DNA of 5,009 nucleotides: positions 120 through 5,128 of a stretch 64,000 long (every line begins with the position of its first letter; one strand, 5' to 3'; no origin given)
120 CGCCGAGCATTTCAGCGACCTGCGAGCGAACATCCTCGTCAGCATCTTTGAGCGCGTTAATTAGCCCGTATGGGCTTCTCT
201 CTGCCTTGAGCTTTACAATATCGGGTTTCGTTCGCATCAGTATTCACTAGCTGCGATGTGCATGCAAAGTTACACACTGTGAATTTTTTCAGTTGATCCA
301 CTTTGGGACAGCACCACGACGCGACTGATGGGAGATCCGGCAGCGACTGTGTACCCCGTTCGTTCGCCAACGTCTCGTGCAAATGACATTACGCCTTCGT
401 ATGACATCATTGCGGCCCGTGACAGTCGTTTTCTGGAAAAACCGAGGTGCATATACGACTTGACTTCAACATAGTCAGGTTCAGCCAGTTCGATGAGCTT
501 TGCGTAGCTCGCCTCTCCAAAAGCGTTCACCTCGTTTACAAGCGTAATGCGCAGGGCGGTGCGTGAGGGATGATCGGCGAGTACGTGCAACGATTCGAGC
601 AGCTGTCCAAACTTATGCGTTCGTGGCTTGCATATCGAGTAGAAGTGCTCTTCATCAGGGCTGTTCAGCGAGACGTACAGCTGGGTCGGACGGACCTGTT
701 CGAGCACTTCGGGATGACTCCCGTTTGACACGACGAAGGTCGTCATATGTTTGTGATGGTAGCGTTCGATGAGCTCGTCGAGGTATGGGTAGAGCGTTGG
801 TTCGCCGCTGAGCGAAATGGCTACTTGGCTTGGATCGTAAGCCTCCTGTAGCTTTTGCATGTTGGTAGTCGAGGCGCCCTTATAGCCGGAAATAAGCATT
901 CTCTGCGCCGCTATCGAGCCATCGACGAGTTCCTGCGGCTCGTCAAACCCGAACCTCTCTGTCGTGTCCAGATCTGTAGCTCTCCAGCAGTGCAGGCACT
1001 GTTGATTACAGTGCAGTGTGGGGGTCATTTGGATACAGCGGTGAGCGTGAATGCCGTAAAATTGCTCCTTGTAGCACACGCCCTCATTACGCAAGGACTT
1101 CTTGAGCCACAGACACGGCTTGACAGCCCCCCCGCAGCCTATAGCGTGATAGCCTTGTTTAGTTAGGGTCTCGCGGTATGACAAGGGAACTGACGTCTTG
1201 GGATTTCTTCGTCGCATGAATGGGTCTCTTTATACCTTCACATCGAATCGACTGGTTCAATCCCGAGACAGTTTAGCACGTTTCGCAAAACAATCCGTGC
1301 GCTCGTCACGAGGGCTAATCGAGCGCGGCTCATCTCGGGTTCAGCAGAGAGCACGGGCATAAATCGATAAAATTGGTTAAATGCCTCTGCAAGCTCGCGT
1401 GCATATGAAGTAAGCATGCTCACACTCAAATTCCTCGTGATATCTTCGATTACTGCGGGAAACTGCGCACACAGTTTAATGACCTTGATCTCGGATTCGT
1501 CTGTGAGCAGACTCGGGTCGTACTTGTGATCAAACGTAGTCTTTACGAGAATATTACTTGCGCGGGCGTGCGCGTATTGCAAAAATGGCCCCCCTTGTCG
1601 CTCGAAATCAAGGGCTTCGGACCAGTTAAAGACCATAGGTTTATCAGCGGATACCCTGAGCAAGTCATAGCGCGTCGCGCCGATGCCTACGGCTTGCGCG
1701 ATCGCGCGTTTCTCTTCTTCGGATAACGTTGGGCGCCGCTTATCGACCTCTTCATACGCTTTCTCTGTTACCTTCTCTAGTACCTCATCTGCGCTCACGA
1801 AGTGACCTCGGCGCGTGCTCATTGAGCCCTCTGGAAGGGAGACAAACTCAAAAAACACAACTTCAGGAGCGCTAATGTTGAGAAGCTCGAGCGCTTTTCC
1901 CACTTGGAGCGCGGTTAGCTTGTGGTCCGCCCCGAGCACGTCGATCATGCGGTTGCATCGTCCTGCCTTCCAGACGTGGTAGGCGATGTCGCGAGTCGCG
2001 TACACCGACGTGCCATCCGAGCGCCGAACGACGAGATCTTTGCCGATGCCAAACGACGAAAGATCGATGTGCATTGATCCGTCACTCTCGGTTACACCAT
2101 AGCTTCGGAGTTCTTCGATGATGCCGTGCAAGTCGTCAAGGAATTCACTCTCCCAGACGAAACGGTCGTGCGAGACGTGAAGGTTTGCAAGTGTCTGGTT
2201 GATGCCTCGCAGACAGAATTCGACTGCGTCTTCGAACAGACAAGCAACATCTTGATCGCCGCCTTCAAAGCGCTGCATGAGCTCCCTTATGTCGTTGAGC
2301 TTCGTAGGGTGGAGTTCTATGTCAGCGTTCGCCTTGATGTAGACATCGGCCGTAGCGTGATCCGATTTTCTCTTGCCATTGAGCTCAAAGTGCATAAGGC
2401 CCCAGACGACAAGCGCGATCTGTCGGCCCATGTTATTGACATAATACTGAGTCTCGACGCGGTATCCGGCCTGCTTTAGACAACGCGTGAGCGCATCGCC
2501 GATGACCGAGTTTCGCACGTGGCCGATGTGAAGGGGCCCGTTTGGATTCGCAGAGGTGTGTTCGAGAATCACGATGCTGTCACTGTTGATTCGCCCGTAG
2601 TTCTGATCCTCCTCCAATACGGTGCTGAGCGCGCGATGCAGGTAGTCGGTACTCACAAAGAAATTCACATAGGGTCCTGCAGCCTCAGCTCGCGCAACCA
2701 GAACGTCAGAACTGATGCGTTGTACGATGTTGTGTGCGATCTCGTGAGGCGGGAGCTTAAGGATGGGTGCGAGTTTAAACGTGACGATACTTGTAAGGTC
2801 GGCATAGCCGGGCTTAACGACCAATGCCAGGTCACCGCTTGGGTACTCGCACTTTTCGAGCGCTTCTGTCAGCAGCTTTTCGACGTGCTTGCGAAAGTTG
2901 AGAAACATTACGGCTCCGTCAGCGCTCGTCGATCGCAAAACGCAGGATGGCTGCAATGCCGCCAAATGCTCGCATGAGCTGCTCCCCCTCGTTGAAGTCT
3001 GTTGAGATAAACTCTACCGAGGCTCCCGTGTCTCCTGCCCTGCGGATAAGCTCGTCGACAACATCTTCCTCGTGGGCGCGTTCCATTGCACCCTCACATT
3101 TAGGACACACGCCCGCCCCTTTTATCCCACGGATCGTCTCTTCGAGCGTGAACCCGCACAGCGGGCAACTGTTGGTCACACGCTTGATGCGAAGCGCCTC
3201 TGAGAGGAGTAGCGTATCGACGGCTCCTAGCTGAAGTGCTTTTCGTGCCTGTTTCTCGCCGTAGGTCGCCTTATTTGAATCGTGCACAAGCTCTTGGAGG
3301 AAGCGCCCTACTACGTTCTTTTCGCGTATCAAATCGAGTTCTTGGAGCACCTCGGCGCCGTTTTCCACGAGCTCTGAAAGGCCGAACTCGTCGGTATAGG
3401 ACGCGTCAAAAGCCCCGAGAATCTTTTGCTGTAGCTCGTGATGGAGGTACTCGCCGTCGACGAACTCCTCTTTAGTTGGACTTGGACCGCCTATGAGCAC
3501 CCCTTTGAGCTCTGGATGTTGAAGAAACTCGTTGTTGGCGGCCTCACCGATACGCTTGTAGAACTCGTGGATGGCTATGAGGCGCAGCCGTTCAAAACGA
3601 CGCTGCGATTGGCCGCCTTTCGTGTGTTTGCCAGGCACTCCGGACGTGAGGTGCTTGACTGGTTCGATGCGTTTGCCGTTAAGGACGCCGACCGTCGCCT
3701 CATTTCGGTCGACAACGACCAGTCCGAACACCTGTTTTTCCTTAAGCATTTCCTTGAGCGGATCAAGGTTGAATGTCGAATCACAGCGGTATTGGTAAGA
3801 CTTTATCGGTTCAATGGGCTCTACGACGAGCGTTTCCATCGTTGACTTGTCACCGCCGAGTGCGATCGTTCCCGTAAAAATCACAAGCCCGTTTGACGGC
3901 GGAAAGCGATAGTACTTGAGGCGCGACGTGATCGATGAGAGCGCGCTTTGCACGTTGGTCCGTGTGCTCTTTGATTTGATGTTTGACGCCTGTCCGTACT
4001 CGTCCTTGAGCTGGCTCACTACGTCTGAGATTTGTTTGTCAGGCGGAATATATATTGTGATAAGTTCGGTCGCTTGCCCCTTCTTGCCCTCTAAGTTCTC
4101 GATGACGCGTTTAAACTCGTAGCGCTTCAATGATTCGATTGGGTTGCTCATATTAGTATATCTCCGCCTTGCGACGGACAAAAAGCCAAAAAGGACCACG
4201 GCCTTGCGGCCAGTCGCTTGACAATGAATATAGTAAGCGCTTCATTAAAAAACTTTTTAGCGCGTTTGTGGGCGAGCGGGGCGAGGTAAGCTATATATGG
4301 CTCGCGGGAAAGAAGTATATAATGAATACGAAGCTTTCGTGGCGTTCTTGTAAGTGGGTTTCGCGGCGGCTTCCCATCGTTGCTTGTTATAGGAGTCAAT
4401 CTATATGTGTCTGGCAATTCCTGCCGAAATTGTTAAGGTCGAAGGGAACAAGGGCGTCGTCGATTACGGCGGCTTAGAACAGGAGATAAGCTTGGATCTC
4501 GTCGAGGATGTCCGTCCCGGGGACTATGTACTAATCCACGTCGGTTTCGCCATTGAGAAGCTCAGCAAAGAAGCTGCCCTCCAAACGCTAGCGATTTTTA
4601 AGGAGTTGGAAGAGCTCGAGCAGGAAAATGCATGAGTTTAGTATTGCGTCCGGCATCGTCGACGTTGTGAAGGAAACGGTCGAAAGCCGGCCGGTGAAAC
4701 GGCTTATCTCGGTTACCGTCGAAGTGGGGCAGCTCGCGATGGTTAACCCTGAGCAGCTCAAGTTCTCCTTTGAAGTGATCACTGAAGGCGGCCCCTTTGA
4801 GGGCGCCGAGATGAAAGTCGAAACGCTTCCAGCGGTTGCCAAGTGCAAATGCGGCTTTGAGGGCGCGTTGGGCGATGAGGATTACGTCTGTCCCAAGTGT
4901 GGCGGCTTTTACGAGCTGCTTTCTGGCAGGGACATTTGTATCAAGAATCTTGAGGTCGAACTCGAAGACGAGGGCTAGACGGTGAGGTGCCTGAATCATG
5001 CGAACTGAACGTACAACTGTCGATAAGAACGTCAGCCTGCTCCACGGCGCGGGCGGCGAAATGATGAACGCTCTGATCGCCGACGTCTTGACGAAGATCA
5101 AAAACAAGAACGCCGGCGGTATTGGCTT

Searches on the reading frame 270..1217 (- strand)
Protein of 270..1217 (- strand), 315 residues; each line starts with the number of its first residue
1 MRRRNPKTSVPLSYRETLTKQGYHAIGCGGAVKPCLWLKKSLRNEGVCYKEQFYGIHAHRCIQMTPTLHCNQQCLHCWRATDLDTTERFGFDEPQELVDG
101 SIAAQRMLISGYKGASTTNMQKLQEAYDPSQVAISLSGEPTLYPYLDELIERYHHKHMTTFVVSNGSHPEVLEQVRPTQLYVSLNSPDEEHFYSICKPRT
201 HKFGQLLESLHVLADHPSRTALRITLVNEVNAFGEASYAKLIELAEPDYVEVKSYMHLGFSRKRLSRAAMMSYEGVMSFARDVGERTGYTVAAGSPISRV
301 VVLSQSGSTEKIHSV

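Call 10: search_protein_families(library=pfam, proteins=[window:270-1217:-], max_evalue=0.01)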
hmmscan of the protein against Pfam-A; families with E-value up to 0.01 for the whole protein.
window:270-1217:- (315 aa): 2 families
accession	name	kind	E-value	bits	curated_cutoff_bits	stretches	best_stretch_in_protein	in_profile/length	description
PF08608.17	Wyosine_form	-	1.2e-18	67.6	22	1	245-305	2-63/63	Wyosine base formation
PF04055.27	Radical_SAM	-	4.3e-14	53.5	29.5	1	65-231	2-155/166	Radical SAM superfamily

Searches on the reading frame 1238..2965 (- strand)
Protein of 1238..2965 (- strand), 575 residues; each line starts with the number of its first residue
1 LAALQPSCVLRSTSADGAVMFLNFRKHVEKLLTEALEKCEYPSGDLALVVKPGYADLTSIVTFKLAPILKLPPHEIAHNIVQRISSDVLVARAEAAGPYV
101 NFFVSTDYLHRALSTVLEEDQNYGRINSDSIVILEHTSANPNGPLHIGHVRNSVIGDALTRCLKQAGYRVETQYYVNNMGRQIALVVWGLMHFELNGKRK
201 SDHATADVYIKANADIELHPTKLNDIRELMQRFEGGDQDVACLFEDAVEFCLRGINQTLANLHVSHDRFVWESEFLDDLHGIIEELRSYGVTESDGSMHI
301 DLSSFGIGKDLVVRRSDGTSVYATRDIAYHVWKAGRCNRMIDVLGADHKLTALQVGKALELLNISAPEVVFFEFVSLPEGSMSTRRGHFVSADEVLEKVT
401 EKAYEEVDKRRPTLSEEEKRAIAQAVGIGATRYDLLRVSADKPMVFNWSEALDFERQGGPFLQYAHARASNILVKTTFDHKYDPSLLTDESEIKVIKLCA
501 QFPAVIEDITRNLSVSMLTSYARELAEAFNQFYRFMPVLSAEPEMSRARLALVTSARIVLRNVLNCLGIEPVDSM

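Call 10: search_protein_families(library=pfam, proteins=[window:1238-2965:-], max_evalue=0.01)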
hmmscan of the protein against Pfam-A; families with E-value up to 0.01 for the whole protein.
window:1238-2965:- (575 aa): 7 families
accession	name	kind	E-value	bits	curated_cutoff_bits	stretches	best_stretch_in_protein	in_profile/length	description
PF00750.26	tRNA-synt_1d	-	4.5e-35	121.7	23.3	1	114-448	3-349/349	tRNA synthetases class I (R), catalytic domain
PF05746.21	DALR_1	-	4.9e-29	101.2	22.3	1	462-575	1-117/117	DALR anticodon binding domain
PF03485.21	Arg_tRNA_synt_N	-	4.2e-10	40.5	21.5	1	27-104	2-85/85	Arginyl tRNA synthetase N terminal domain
PF01921.24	tRNA-synt_1f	-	5.9e-06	25.9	27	0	343-401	239-302/360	tRNA synthetases class I (K)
PF09334.17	tRNA-synt_1g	-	0.00026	20.3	20.1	0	141-170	10-39/391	tRNA synthetases class I (M)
PF01406.26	tRNA-synt_1e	-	0.004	17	27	1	145-179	23-54/301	tRNA synthetases class I (C) catalytic domain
PF00133.28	tRNA-synt_1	-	0.0068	15.6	22.7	1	139-184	32-77/414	tRNA synthetases class I (I, L, M and V)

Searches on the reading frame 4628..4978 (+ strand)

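Call 10: search_protein_families(library=pfam, proteins=[window:4628-4978:+], max_evalue=0.01)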
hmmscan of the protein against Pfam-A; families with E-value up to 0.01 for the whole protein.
window:4628-4978:+ (116 aa): 1 family
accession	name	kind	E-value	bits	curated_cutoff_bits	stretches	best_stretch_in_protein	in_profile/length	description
PF01155.25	HypA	-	3.8e-28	98.2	28.9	1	1-110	1-112/112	Hydrogenase/urease nickel incorporation, metallochaperone, hypA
